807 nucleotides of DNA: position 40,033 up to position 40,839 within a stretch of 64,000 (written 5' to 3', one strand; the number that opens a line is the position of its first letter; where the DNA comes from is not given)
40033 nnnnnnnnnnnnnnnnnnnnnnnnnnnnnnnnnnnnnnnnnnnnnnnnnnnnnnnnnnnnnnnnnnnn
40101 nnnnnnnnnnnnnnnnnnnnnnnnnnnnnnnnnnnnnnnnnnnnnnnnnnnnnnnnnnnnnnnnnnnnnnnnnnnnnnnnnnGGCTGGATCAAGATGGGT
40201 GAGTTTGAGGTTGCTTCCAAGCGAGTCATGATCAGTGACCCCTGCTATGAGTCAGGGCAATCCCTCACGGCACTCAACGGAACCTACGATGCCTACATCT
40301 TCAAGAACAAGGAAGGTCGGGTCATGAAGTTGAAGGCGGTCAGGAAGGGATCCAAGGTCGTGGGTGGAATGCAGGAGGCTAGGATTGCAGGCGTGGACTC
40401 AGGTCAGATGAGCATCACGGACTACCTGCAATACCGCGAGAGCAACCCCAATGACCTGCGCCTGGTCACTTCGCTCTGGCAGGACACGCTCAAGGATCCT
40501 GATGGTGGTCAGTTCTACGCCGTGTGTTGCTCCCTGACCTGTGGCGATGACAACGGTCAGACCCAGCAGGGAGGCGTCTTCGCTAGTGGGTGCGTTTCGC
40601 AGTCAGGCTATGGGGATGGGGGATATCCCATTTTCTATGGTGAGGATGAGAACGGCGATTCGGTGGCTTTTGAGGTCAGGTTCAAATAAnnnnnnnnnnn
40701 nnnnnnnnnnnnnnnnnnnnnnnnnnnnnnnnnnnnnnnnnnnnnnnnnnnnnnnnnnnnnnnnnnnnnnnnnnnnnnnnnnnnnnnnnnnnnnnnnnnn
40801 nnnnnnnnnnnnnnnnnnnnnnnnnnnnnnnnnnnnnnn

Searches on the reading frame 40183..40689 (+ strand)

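Call 82: search_protein_families(library=pfam, proteins=[window:40183-40689:+], max_evalue=0.01)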
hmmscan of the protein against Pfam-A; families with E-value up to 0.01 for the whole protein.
window:40183-40689:+ (168 aa): 1 family
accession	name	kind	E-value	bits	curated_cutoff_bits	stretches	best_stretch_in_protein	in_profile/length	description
PF14025.11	DUF4241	-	2.9e-06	28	27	1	70-163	87-187/189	Protein of unknown function (DUF4241)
